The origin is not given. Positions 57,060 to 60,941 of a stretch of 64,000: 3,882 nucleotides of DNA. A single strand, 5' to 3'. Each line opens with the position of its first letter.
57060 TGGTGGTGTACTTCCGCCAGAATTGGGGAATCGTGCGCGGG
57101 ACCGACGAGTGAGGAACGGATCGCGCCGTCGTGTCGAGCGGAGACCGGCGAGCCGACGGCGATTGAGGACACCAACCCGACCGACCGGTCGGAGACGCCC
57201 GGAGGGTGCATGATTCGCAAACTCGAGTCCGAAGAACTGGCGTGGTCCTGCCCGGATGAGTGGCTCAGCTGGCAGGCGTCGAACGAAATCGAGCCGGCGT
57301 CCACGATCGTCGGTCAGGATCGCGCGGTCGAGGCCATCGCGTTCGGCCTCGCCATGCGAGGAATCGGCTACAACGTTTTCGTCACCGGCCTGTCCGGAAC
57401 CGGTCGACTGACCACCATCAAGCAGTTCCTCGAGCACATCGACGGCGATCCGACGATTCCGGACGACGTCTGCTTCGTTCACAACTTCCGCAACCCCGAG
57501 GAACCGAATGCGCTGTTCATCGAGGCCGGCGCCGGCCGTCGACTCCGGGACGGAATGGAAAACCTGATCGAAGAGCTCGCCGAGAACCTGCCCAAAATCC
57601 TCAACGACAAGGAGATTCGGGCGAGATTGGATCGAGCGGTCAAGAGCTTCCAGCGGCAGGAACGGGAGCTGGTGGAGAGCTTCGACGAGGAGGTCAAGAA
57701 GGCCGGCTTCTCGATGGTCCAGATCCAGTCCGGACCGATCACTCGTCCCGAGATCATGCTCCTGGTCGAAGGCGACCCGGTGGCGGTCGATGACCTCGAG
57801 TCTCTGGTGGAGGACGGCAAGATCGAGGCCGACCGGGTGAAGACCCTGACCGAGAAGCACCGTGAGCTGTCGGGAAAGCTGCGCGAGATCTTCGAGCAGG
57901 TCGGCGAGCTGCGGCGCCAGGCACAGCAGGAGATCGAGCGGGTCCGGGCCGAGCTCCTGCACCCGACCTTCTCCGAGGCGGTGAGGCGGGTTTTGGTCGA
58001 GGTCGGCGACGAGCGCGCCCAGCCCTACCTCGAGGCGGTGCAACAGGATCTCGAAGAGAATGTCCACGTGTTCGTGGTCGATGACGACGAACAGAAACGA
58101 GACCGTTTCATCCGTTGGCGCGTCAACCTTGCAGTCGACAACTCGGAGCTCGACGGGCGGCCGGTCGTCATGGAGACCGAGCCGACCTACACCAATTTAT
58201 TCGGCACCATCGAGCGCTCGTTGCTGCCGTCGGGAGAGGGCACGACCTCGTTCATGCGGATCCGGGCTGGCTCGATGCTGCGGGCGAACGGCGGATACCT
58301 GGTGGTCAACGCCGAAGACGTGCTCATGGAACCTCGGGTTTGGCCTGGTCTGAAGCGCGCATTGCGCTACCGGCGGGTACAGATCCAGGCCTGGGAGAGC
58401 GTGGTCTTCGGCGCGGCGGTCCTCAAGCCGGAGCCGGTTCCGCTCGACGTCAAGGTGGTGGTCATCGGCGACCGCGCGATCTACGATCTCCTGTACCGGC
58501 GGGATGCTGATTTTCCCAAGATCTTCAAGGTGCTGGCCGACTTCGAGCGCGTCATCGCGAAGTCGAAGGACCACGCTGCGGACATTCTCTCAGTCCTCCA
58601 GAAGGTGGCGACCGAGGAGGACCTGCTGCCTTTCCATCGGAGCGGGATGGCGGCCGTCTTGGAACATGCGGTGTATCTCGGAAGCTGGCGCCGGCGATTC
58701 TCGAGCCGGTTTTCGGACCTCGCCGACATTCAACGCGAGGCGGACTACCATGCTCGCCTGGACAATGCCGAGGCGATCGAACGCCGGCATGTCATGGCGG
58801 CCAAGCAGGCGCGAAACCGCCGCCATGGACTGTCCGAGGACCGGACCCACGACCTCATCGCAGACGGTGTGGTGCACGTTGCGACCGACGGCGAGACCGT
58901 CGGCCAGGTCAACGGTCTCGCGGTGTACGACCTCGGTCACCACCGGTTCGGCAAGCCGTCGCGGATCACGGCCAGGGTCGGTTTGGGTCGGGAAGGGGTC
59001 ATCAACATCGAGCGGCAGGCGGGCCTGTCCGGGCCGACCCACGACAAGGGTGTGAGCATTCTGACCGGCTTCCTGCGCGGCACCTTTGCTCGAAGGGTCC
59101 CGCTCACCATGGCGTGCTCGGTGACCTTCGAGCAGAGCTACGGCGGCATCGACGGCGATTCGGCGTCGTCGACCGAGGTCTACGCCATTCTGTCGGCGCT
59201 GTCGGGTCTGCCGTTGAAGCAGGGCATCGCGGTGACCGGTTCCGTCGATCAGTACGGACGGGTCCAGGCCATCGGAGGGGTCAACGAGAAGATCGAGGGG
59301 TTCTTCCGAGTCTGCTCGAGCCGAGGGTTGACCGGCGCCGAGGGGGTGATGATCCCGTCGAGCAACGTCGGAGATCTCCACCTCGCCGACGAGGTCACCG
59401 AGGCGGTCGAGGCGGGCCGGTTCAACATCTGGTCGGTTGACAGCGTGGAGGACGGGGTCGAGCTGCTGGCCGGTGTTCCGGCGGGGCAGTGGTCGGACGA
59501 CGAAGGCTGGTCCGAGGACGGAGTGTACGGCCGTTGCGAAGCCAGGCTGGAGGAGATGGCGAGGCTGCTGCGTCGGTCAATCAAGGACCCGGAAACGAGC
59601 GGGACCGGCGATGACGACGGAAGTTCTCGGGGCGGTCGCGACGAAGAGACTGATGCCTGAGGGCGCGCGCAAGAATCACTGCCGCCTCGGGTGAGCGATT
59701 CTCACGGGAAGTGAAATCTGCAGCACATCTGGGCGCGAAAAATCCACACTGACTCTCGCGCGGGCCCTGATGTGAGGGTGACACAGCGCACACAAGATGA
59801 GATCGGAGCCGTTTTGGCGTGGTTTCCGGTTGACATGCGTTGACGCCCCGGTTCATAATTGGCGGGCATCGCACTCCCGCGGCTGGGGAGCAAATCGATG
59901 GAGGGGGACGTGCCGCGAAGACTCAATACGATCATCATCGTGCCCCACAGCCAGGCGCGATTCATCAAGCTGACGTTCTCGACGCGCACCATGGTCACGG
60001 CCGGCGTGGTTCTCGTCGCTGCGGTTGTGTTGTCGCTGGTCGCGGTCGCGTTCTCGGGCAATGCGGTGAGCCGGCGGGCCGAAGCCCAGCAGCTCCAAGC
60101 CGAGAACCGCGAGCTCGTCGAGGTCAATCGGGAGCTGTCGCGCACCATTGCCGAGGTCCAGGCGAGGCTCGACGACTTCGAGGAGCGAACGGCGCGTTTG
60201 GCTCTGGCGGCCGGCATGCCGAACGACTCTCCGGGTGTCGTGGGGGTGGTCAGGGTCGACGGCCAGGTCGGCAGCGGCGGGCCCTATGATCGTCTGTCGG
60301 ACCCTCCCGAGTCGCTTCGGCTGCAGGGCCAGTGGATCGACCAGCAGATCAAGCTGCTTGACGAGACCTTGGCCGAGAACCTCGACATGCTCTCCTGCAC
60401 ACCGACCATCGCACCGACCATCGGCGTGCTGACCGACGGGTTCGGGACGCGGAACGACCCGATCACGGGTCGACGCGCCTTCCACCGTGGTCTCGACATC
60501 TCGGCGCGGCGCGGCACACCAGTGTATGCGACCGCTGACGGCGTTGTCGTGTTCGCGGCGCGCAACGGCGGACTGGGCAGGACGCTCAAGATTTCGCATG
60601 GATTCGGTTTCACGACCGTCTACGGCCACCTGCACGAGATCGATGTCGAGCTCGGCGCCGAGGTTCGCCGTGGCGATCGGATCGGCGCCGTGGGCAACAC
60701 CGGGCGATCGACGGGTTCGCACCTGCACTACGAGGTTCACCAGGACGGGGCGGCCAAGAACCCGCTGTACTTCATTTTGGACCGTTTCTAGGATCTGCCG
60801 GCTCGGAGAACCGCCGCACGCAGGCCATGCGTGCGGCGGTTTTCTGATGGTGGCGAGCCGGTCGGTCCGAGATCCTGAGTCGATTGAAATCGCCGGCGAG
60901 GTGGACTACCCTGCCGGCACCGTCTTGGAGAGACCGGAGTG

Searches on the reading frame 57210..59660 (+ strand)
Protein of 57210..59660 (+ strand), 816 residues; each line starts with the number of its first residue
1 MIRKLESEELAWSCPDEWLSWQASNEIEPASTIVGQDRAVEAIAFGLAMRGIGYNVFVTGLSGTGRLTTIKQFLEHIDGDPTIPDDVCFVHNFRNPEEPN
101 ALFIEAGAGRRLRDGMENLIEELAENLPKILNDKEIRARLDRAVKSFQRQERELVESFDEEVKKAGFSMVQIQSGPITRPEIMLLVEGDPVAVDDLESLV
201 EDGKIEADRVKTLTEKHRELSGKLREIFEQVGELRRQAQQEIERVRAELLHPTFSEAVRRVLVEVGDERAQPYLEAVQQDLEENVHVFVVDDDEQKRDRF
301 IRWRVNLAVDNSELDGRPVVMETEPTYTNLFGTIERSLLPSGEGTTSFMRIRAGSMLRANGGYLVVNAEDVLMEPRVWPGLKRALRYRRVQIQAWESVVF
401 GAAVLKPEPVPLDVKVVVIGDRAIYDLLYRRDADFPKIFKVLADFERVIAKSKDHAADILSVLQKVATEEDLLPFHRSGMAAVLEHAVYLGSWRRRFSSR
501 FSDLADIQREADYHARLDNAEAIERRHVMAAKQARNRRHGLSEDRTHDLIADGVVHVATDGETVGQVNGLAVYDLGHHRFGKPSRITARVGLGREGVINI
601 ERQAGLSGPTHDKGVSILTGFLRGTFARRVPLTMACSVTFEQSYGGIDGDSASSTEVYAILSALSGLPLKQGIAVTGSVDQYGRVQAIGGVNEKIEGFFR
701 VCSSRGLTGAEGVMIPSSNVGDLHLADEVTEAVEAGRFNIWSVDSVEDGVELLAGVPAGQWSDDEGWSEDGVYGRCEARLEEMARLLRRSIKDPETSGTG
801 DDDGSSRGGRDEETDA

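Call 24: search_protein_families(library=pfam, proteins=[window:57210-59660:+])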
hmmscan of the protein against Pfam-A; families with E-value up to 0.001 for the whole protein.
window:57210-59660:+ (816 aa): 4 families
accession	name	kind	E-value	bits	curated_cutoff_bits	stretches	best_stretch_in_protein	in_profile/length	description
PF13654.12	AAA_32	-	3.3e-45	153.8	21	1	316-446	2-133/133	LonB-like, AAA domain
PF20436.4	LonB_AAA-LID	-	1e-15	57.9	22.4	1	474-538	1-65/65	Archaeal LonB, AAA+ ATPase LID domain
PF20437.3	LonC_helical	-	1.7e-10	41.2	24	1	86-119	1-34/34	Lon-like LonC helical domain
PF05362.19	Lon_C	-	2.1e-09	37.7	21.1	1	648-748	108-197/205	Lon protease (S16) C-terminal proteolytic domain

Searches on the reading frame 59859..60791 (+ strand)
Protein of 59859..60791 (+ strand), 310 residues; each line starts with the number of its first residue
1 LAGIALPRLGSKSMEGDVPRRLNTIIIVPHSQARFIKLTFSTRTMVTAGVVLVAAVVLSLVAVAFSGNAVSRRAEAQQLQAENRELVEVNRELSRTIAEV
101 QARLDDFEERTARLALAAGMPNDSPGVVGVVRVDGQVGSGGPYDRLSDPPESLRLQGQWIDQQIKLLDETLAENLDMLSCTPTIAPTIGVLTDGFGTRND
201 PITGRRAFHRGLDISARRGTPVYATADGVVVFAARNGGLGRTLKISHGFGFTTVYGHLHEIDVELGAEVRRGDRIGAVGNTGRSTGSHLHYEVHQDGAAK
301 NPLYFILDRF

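Call 24: search_protein_families(library=pfam, proteins=[window:59859-60791:+])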
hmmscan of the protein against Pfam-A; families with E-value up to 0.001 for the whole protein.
window:59859-60791:+ (310 aa): 1 family
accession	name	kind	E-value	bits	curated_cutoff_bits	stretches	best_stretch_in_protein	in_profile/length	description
PF01551.29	Peptidase_M23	-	1.3e-33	115.5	28.7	1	208-302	2-96/96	Peptidase family M23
